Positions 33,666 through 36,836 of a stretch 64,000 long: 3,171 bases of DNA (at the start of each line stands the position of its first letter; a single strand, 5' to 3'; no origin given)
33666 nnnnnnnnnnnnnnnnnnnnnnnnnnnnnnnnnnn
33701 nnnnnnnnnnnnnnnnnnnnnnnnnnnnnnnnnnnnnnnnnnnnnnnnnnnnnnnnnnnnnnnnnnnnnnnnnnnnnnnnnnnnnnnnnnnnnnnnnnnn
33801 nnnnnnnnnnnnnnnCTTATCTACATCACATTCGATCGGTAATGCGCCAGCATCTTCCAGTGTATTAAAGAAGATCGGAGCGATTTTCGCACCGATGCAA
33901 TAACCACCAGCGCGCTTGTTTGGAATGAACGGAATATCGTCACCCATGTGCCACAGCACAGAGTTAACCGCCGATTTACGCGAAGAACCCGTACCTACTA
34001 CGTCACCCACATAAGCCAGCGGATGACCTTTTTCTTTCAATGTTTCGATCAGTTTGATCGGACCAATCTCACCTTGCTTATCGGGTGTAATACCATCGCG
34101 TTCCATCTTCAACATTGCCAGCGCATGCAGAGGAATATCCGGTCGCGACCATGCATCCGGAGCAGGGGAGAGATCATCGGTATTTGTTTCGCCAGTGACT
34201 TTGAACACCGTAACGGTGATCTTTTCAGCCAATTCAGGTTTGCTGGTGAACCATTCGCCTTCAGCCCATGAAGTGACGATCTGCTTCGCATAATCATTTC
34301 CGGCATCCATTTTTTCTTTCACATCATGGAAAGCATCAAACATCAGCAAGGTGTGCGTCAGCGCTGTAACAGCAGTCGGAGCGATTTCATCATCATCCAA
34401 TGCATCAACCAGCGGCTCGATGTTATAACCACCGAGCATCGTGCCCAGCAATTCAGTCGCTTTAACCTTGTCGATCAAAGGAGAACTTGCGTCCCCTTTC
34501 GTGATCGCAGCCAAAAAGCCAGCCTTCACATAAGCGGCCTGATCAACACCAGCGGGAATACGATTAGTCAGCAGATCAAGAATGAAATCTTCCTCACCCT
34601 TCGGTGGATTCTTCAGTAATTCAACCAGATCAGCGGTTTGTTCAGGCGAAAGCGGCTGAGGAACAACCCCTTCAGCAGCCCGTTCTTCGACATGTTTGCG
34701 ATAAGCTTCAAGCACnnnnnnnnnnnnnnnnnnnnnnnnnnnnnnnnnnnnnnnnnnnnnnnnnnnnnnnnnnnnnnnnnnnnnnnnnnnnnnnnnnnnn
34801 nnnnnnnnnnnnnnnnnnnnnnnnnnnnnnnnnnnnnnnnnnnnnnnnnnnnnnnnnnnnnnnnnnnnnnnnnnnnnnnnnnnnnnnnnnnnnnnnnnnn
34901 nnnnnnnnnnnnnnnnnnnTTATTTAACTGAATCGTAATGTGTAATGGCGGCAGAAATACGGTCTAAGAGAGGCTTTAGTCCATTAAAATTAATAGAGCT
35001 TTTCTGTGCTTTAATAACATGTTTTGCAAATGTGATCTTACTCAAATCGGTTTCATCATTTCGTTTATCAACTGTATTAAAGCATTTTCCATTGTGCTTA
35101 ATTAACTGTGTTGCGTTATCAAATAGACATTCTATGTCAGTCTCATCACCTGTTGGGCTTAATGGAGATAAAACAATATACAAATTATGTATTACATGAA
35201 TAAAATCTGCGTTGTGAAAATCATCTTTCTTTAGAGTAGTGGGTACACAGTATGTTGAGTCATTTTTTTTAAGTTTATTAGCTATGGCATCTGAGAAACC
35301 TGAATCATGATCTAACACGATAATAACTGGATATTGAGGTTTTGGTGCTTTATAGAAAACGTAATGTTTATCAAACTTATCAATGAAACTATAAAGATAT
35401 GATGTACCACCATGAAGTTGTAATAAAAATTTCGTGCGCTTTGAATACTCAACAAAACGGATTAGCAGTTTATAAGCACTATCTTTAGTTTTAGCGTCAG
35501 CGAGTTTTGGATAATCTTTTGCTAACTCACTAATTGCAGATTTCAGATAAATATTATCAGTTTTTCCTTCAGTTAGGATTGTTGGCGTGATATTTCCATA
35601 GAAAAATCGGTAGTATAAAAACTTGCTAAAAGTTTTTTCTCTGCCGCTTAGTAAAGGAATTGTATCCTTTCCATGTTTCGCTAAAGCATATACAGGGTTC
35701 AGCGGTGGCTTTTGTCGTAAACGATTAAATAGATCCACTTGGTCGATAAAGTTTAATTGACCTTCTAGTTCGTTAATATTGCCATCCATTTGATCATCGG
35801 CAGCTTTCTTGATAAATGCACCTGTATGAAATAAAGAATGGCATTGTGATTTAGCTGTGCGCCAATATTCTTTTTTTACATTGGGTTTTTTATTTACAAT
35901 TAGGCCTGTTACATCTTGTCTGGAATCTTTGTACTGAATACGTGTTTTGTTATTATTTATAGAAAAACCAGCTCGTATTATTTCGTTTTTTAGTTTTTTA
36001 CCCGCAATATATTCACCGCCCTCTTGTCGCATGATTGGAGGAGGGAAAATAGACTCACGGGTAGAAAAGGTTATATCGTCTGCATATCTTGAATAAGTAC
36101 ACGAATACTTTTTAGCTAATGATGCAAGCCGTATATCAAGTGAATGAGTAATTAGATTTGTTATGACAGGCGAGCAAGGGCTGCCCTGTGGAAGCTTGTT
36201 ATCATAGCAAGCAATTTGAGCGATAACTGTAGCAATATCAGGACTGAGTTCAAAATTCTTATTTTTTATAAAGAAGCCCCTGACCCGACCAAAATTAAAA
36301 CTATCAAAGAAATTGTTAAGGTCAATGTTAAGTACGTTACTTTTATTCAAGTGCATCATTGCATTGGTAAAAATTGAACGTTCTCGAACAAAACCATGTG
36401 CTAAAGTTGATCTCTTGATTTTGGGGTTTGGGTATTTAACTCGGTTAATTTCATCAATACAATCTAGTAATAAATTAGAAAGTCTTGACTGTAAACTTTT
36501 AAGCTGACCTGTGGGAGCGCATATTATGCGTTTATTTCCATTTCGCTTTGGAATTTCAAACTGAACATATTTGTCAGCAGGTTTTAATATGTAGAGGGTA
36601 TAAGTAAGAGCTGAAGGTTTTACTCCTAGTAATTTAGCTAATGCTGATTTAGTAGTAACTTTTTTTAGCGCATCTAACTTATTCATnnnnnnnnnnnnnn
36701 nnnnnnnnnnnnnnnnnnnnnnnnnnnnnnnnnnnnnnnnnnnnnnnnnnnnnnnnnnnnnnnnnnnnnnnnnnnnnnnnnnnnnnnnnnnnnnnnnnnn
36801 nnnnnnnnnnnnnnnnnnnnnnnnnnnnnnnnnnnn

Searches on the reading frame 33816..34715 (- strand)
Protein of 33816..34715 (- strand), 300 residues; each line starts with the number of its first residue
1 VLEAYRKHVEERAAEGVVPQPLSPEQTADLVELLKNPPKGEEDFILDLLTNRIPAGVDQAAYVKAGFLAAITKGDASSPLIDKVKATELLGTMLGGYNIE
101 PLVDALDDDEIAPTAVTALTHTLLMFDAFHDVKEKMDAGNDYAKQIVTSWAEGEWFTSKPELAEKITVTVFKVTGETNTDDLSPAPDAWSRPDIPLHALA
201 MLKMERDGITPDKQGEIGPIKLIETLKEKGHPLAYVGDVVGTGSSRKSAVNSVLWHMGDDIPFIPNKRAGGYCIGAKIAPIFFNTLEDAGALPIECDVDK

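Call 41: find_related_loci(query=window:33816-34715:-, collection=metagenome_contigs, flank=10000)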
Query window:33816-34715:- (300 aa) in metagenome_contigs; peptide patterns used: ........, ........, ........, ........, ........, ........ (x = any residue, [..] = any of these).
600 stretches matched a pattern (row limit reached: there are more); 559 encode a relative of the query (tblastn E <= 1e-3); the best 80 are kept; 80 distinct loci.
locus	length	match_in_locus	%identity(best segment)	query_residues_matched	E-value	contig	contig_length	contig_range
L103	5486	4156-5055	91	1-300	0e+0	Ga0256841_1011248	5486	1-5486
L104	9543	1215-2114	87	1-300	2e-178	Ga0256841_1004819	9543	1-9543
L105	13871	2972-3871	85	1-300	3e-178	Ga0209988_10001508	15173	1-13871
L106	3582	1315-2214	85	1-300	0e+0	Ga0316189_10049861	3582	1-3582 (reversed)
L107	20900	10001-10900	85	1-300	1e-176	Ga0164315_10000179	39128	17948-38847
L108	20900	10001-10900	85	1-300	2e-176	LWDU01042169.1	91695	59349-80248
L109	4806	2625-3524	85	1-300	2e-180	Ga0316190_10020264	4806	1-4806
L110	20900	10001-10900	85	1-300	1e-175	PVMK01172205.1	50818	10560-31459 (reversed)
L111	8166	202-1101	84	1-300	1e-174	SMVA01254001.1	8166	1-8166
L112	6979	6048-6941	85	1-298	2e-175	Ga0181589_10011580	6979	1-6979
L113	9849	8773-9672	84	1-300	9e-175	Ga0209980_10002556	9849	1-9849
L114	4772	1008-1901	85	1-298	3e-179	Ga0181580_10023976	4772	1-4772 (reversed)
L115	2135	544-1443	84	1-300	0e+0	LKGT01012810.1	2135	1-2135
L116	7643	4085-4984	84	1-300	9e-175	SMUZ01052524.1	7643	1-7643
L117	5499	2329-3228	84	1-300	3e-176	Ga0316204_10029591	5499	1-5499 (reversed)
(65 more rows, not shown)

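Call 69: search_protein_families(library=padloc, alignment_id=A5, max_evalue=1e-8)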
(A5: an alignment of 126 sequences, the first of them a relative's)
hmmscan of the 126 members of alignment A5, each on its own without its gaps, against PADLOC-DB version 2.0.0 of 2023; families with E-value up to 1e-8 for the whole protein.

A. member 1, L103:1812-2789:+ (326 aa): 0 families

B. families by the number of members that match (of 126 scanned): 6 families
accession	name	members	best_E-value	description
PDLC00758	Effector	6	4.6e-11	Phospholipase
PDLC00609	ZorB1|ZorB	5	7.4e-17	MotB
PDLC00651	ZorB3|ZorB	3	1.1e-16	MotB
PDLC00612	ZorB1|ZorB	3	1.8e-11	MotB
PDLC03920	MkoA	2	2.5e-09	-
PDLC04899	PDC-S07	2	2.8e-09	-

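Call 80: search_protein_families(library=padloc, proteins=[L103:1812-2789:+, L103:3231-3878:+], max_evalue=0.001)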
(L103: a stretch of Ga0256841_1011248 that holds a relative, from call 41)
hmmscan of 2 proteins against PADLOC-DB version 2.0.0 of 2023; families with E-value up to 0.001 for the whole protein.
L103:1812-2789:+ (326 aa): 0 families

L103:3231-3878:+ (216 aa): 0 families

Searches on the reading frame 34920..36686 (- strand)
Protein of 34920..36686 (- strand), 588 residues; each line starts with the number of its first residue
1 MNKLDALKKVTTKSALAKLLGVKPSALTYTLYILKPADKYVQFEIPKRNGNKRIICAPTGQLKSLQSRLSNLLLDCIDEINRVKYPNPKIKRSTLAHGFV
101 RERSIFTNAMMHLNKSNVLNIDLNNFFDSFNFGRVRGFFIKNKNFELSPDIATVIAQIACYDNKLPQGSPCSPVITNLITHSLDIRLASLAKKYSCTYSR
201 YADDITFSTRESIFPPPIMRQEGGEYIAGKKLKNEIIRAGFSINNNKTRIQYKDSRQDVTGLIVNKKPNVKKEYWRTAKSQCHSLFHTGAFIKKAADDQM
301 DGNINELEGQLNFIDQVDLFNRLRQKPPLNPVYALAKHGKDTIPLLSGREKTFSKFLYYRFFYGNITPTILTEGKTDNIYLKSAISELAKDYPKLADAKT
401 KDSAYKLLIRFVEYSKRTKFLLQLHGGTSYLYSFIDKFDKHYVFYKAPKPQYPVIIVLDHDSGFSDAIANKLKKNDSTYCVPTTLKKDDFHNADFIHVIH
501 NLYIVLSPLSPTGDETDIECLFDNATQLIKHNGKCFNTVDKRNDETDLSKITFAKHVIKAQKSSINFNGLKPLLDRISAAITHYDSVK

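Call 3: search_protein_families(library=pfam, proteins=[window:34920-36686:-], max_evalue=0.01)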
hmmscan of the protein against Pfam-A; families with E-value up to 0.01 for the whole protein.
window:34920-36686:- (588 aa): 1 family
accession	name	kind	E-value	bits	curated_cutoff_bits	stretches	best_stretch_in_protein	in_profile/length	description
PF00078.32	RVT_1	-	9.3e-21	74.9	29.6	1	45-263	1-204/205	Reverse transcriptase (RNA-dependent DNA polymerase)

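Call 4: search_protein_families(library=padloc, proteins=[window:34920-36686:-], max_evalue=0.01)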
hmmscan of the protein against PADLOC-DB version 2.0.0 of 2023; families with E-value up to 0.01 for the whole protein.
window:34920-36686:- (588 aa): 49 families (the best 25 are shown)
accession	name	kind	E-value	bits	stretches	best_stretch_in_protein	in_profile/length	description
PDLC02966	RT-Toprim_I-C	-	6.6e-226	749.2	1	1-586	6-553/568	single gene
PDLC02963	RT-Toprim_I-C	-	2.5e-225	747.2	1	1-586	1-550/552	single gene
PDLC02964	RT-Toprim_I-C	-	2.5e-161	536.1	1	7-585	3-553/554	single gene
PDLC02967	RT-Toprim_I-C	-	2.6e-159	529.5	1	7-584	3-548/549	single gene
PDLC02961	RT-TIR_XII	-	8.9e-102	339.4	1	4-318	8-313/475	single gene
PDLC02962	RT-TIR_XII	-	1.1e-99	332.4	1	5-318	9-314/478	single gene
PDLC02959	RT-Protease_XI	-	1.5e-99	332.2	1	6-317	4-303/510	single gene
PDLC02960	RT-Protease_XI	-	9.4e-99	329.7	1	7-317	3-300/506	single gene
PDLC02965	RT-Toprim_I-C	-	7.8e-91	303.5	1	15-580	3-524/529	single gene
PDLC02968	RT-Toprim_I-C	-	4e-90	301.2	1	15-417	3-367/529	single gene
PDLC02956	RT_XIII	-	4.8e-71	238.2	1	6-318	109-409/469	-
PDLC02946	RT_III-A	-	3.6e-65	218.3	1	12-318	36-313/330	-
PDLC02943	RT_III-A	-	1.2e-62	209.7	1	13-321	25-305/322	-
PDLC02942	RT_III-A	-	1.1e-56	190.4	1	11-317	43-320/341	-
PDLC02941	RT_II-A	-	7.5e-54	181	1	7-319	10-283/309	-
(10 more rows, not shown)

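Call 5: search_protein_families(library=ncbifam, proteins=[window:34920-36686:-], max_evalue=0.01)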
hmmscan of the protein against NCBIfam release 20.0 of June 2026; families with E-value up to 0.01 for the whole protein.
window:34920-36686:- (588 aa): 5 families
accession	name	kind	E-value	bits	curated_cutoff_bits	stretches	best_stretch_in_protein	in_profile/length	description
NF038237.1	retron_Ec67_fus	exception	1.3e-227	756.8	450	1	4-584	1-572/572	retron Ec67 family RNA-directed DNA polymerase/endonuclease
NF042941.1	Retron_TIR_antiphage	equivalog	9.1e-86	288.5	600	1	14-317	3-304/464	TIR domain-containing anti-phage reverse transcriptase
NF038233.2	retron_St85_RT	exception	1.4e-55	188.6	235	1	16-318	3-277/289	retron St85 family RNA-directed DNA polymerase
TIGR04416.1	group_II_RT_mat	equivalog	6.8e-13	48.5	300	1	42-312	55-315/353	group II intron reverse transcriptase/maturase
NF041746.1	Drt2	equivalog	2.7e-09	36.7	390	1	164-252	223-300/416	antiviral reverse transcriptase Drt2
